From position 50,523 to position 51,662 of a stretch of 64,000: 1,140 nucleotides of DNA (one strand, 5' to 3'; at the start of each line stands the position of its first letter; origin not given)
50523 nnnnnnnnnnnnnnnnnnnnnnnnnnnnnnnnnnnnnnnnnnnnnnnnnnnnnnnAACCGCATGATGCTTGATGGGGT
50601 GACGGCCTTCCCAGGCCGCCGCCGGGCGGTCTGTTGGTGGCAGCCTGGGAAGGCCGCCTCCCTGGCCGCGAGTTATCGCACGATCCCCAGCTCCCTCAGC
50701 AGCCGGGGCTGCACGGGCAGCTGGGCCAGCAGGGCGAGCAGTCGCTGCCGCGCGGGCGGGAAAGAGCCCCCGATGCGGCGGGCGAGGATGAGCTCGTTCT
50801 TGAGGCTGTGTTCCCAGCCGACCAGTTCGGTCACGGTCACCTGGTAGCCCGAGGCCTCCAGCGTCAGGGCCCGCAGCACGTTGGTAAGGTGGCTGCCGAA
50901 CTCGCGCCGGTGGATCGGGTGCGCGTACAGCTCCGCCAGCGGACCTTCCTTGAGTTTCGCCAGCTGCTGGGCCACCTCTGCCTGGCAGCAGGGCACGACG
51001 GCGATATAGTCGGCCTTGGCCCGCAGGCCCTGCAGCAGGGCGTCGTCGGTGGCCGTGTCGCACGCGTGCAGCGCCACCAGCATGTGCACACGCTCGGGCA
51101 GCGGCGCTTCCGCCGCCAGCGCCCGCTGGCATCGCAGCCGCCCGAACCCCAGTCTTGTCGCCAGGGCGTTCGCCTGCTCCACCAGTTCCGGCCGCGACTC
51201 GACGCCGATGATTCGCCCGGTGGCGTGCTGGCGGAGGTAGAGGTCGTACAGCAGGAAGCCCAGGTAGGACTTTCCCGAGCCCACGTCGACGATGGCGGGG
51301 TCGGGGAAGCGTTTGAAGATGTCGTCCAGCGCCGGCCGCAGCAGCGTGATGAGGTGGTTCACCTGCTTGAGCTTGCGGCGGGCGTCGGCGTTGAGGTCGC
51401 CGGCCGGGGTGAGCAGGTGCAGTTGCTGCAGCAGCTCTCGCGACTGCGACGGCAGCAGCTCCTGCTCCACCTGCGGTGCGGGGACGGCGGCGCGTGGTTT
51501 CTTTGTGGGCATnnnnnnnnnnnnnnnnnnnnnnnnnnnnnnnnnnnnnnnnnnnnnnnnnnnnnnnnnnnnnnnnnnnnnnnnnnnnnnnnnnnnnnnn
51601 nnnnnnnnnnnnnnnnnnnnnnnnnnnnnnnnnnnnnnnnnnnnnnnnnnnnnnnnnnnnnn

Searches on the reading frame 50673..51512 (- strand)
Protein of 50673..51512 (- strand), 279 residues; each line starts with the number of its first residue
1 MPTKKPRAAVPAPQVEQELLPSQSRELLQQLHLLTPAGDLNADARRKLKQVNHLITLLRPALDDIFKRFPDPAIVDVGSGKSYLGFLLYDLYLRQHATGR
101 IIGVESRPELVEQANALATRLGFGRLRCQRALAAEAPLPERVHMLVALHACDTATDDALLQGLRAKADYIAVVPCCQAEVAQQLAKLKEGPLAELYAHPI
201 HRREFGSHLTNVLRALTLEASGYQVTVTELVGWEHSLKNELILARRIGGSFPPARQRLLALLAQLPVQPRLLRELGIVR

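Call 3: search_protein_families(library=pfam, proteins=[window:50673-51512:-], max_evalue=0.01)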
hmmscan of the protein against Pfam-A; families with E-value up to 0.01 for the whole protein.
window:50673-51512:- (279 aa): 3 families
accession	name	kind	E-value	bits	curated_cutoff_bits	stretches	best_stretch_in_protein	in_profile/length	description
PF13679.12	Methyltransf_32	-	4.5e-40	137.3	27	1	46-183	1-143/143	Methyltransferase domain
PF13847.12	Methyltransf_31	-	3.6e-07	30.4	27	1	74-147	7-80/145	Methyltransferase domain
PF13649.12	Methyltransf_25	-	0.00026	22.1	27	1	74-160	1-86/97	Methyltransferase domain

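Call 4: search_protein_families(library=ncbifam, proteins=[window:50673-51512:-], max_evalue=0.01)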
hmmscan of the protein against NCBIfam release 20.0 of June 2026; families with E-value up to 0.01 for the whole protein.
window:50673-51512:- (279 aa): 1 family
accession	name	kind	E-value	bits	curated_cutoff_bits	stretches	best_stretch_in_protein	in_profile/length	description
NF047649.1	MTase_UXPK_star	exception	0.0021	17.2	460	1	70-141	77-145/283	methyltransferase/UXPK-star double selenoprotein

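Call 32: find_homologous_proteins(query=window:50673-51512:-)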
Query window:50673-51512:- (279 aa): 8000 proteins with E <= 0.001 among 8000 candidates; the best 120 are listed.
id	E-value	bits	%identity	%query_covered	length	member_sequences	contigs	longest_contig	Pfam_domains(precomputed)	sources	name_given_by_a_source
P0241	4.0e-177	605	100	100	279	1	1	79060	PF13847.13,PF13679.13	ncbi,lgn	-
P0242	2.0e-156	537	89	99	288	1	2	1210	PF13847.13,PF13679.13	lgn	-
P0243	4.5e-152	523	87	98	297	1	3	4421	PF13847.13,PF13679.13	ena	-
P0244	3.4e-129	448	76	98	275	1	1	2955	PF13847.13,PF13679.13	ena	-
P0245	7.7e-127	440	75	97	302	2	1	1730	PF13847.13,PF13679.13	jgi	-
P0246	3.7e-119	415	72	97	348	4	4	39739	PF13847.13,PF13679.13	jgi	jgi:hypothetical protein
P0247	1.2e-116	407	71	98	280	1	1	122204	PF13847.13,PF13679.13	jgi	jgi:protein-L-isoaspartate O-methyltransferase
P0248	7.6e-112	391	68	97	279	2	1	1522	PF13847.13,PF13679.13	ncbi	-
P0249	2.0e-110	387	66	97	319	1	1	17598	PF13847.13,PF13679.13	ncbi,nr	ncbi:MAG: SAM-dependent methyltransferase [Coprothermobacterota bacterium]|nr:SAM-dependent methyltr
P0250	5.1e-110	385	68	97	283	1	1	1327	PF13847.13,PF13679.13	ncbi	-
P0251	2.9e-109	383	67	97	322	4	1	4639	PF13847.13,PF13679.13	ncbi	-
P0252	9.7e-108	378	67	96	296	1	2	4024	PF13847.13,PF13679.13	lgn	-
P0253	9.9e-108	378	65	97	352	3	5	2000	PF13847.13,PF13679.13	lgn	-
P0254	7.2e-107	375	68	92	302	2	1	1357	PF13847.13,PF13679.13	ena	-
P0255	1.0e-104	368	70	90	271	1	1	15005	PF13847.13,PF13679.13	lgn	-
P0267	5.3e-101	356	63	97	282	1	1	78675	PF13847.13,PF13649.13,PF01135.26,PF13679.13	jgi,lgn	jgi:protein-L-isoaspartate O-methyltransferase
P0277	1.9e-100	354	62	96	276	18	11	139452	PF13847.13,PF13679.13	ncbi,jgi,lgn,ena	-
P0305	2.1e-99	350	61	99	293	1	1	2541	PF13847.13,PF01135.26,PF13679.13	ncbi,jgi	jgi:hypothetical protein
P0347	1.1e-98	348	60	98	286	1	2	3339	PF13847.13,PF13649.13,PF01135.26,PF13679.13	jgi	jgi:SAM-dependent methyltransferase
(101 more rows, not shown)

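Call 33: find_encoding_contigs(protein=P0243, flank=6000, max_places=3)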
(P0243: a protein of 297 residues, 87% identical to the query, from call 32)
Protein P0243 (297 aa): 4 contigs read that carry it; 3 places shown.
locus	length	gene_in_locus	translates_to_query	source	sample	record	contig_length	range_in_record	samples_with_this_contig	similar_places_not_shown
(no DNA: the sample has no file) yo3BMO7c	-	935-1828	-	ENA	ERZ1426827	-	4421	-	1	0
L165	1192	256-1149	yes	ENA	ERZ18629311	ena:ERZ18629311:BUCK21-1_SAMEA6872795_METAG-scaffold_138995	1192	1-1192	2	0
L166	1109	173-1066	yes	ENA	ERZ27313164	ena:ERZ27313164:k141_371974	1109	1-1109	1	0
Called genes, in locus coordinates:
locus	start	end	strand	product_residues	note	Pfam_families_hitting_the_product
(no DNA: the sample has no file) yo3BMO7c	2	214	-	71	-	?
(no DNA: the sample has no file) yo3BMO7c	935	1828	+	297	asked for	PF13679:Methyltransf_32, PF13847:Methyltransf_31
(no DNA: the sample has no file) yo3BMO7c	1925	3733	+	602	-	PF22848:ASD1_dom (weak), PF06964:Alpha-L-AF_C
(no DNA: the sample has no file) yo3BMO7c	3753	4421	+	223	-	?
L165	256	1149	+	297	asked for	PF13679:Methyltransf_32, PF13847:Methyltransf_31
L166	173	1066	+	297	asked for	PF13679:Methyltransf_32, PF13847:Methyltransf_31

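Call 34: find_encoding_contigs(protein=P0246, flank=6000, max_places=4)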
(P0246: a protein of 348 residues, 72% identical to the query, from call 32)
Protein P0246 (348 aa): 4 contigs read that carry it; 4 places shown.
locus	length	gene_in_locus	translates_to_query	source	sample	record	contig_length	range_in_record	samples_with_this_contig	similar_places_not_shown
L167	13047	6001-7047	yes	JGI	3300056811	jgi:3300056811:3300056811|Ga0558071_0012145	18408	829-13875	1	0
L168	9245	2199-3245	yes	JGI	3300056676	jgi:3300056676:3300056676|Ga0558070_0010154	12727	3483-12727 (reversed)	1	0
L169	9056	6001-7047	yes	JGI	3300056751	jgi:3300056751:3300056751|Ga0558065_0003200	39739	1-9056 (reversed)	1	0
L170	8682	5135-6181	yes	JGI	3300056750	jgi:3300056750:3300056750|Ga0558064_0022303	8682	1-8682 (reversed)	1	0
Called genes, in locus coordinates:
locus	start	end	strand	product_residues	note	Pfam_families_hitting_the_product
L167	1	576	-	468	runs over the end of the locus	?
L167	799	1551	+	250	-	PF01863:YgjP-like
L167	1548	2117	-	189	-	PF03729:DUF308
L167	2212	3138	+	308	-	PF00149:Metallophos, PF12850:Metallophos_2 (faint)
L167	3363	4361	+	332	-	PF00149:Metallophos, PF12850:Metallophos_2 (weak)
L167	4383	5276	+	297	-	PF02645:DegV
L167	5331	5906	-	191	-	PF00210:Ferritin, PF02915:Rubrerythrin, PF23458:DUF7130 (weak), PF21349:RUBY_RBDX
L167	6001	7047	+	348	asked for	PF13679:Methyltransf_32, PF13847:Methyltransf_31 (weak)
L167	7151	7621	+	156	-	PF00578:AhpC-TSA, PF08534:Redoxin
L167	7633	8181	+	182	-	PF02525:Flavodoxin_2, PF03358:FMN_red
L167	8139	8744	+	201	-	PF20122:DUF6512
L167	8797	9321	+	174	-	PF14512:TM1586_NiRdase (faint), PF00881:Nitroreductase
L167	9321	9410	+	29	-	-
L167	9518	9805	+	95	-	PF01613:Flavin_Reduct (weak)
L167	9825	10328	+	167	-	-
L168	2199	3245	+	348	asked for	PF13679:Methyltransf_32, PF13847:Methyltransf_31 (weak)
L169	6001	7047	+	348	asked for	PF13679:Methyltransf_32, PF13847:Methyltransf_31 (weak)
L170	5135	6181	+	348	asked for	PF13679:Methyltransf_32, PF13847:Methyltransf_31 (weak)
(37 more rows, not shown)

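Call 35: find_encoding_contigs(protein=P0247, flank=6000, max_places=3)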
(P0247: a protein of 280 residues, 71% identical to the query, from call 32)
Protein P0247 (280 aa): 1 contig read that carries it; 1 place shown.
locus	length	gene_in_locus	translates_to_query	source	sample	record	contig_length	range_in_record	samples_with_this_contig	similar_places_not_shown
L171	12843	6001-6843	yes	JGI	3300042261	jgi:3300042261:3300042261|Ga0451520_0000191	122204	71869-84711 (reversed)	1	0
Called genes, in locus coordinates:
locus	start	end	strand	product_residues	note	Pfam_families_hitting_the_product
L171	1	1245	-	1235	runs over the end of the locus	PF07517:SecA_DEAD, PF01043:SecA_PP_bind, PF21090:P-loop_SecA, PF07516:SecA_SW, PF02810:SEC-C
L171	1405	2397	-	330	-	PF01841:Transglut_core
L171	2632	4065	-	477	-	-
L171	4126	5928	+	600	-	PF00331:Glyco_hydro_10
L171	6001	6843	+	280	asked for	PF13679:Methyltransf_32, PF13847:Methyltransf_31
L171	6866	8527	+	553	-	-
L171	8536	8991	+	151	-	PF03692:CxxCxxCC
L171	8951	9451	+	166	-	-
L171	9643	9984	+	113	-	PF00216:Bac_DNA_binding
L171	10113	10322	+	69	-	-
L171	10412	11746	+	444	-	PF07690:MFS_1 (weak)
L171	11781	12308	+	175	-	PF01467:CTP_transf_like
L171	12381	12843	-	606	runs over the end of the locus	PF00432:Prenyltrans (faint), PF13243:SQHop_cyclase_C (weak), PF13249:SQHop_cyclase_N, PF13243:SQHop_cyclase_C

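Call 48: search_solved_structures(query=window:50673-51512:-, max_evalue=0.01)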
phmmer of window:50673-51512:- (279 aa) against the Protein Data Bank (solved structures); distinct sequences matched with E-value up to 0.01: 0.

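Call 61: predict_structure(alignment_id=A3)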
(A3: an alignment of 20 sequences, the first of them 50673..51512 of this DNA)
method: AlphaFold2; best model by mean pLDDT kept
length: 279 residues; sequences in the alignment: 20
mean_pLDDT: 90.9   pTM: 0.89
mean pLDDT of the five models: 90.9, 90.2, 89.1, 89.1, 88.9
residues with pLDDT >= 90: 199; 70-90: 67; 50-70: 10; < 50: 3
segments of 3 or more residues with pLDDT < 50: none
pLDDT, mean of each block of 10 residues (from residue 1): 64 89 92 90 87 92 97 92 90 94 95 96 96 94 93 92 97 87 91 91 92 97 95 64 94 95 94 94
secondary structure, 60 per line:
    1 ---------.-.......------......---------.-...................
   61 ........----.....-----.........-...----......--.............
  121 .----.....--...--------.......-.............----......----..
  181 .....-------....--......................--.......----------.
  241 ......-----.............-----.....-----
elements in order: H12-18 H25-30 H42-68 E73-77 H83-91 E100-105 H108-121 E126-130 E144-150 H152-164 E169-174 H179-185 H193-196 H199-220 E223-229 E240-246 H252-264 H270-274

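Call 63: fold_search(model_id=the predicted structure, library=pdb)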
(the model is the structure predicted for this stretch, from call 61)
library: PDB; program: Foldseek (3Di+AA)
matches with E <= 10: 1846; with E <= 0.001: 701
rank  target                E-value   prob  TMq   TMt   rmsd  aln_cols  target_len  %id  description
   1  5f8c_A                7.0e-09  1.00  0.43  0.35   7.1       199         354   18  Rv2258c-unbound (released 2016-06-29)
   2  5f8e_C                7.5e-09  1.00  0.46  0.37   7.6       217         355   18  Rv2258c-SAH (released 2016-06-29)
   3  3dh0_A                1.3e-08  1.00  0.41  0.58   9.0       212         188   18  Crystal structure of a SAM dependent methyltransferase from Aquifex aeolicus (released 2008-07-15)
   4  5f8e_B                1.4e-08  1.00  0.45  0.36   8.5       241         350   16  Rv2258c-SAH (released 2016-06-29)
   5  5f8c_B                1.9e-08  1.00  0.41  0.33   7.9       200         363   18  Rv2258c-unbound (released 2016-06-29)
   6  5f8f_B                2.2e-08  1.00  0.42  0.33   7.9       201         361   17  Rv2258c-SFG (released 2016-06-29)
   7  8zc7_A                2.5e-08  1.00  0.46  0.48  10.4       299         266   16  Crystallographic analysis of MitM, which catalyzes the post-mitosane modification in mitomycin biosynthesis (released 2024-11-27)
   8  5f8e_A                2.8e-08  1.00  0.43  0.35   6.6       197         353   19  Rv2258c-SAH (released 2016-06-29)
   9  3bus_B                4.5e-08  1.00  0.41  0.47   8.9       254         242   15  Crystal Structure of RebM (released 2008-03-25)
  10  3dtn_B                4.7e-08  1.00  0.45  0.56   9.3       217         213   13  Crystal structure of putative Methyltransferase-MM_2633 from Methanosarcina mazei . (released 2008-09-09)
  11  2bh2_A                6.0e-08  1.00  0.43  0.30   4.6       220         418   17  Crystal Structure of E. coli 5-methyluridine methyltransferase RumA in complex with ribosomal RNA substrate and S-aden (released 2005-03-30)
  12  6uvq_A                6.0e-08  1.00  0.39  0.42   9.8       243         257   16  Crystal structure of Apo AtmM (released 2020-11-25)
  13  1xxl_A                6.8e-08  1.00  0.35  0.42  12.1       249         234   14  The crystal structure of YcgJ protein from Bacillus subitilis at 2.1 A resolution (released 2004-11-23)
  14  3dh0_B                8.1e-08  1.00  0.42  0.58   8.3       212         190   17  Crystal structure of a SAM dependent methyltransferase from Aquifex aeolicus (released 2008-07-15)
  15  2ip2_A                8.6e-08  1.00  0.37  0.33   8.4       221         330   15  Structure of the Pyocyanin Biosynthetic Protein PhzM (released 2006-10-24)
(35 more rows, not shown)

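Call 73: find_encoding_contigs(protein=P0277, flank=4000, max_places=6)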
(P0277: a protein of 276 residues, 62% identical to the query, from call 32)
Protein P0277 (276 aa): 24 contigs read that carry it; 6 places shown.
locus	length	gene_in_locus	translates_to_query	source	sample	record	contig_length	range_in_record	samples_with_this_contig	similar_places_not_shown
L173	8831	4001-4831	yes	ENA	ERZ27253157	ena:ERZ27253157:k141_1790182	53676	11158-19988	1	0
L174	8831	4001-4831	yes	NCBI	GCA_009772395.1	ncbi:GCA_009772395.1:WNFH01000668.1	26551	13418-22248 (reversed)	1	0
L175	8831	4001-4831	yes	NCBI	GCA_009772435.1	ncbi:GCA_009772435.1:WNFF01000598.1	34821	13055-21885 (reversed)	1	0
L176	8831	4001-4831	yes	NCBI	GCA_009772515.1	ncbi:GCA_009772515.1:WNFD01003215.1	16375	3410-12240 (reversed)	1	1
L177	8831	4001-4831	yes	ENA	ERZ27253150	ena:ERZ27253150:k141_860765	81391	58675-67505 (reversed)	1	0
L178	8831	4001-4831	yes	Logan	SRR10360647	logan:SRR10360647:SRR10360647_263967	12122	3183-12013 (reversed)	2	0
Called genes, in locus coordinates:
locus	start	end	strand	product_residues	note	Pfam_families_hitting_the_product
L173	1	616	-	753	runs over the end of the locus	PF02861:Clp_N, PF05496:RuvB_N (faint), PF00004:AAA, PF17871:AAA_lid_9, PF00004:AAA, PF07724:AAA_2, PF07728:AAA_5, PF10431:ClpB_D2-small, +6 more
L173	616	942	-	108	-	PF02617:ClpS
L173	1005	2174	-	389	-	PF04339:FemAB_like, PF13480:Acetyltransf_6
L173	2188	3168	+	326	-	PF00027:cNMP_binding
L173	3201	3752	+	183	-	PF08712:Nfu_N, PF01106:NifU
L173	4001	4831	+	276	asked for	PF13679:Methyltransf_32, PF13847:Methyltransf_31 (weak)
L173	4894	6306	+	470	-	PF01546:Peptidase_M20, PF07687:M20_dimer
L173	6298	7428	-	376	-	PF09243:Rsm22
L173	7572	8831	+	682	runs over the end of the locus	PF03169:OPT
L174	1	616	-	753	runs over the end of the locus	PF02861:Clp_N, PF05496:RuvB_N (faint), PF00004:AAA, PF17871:AAA_lid_9, PF00004:AAA, PF07724:AAA_2, PF07728:AAA_5, PF10431:ClpB_D2-small, +6 more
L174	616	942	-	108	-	PF02617:ClpS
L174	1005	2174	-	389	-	PF04339:FemAB_like, PF13480:Acetyltransf_6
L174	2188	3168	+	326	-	PF00027:cNMP_binding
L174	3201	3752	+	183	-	PF08712:Nfu_N, PF01106:NifU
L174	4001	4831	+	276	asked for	PF13679:Methyltransf_32, PF13847:Methyltransf_31 (weak)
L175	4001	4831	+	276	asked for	PF13679:Methyltransf_32, PF13847:Methyltransf_31 (weak)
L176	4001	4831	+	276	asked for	PF13679:Methyltransf_32, PF13847:Methyltransf_31 (weak)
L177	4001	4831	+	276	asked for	PF13679:Methyltransf_32, PF13847:Methyltransf_31 (weak)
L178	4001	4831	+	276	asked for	PF13679:Methyltransf_32, PF13847:Methyltransf_31 (weak)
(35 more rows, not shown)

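Call 82: search_protein_families(library=padloc, proteins=[window:50673-51512:-], max_evalue=0.001)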
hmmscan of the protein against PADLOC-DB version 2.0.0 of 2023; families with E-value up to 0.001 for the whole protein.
window:50673-51512:- (279 aa): 1 family
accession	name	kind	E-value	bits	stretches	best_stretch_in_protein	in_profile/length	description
PDLC04134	mad2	-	4.1e-08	30.5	1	58-158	279-371/492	mads_2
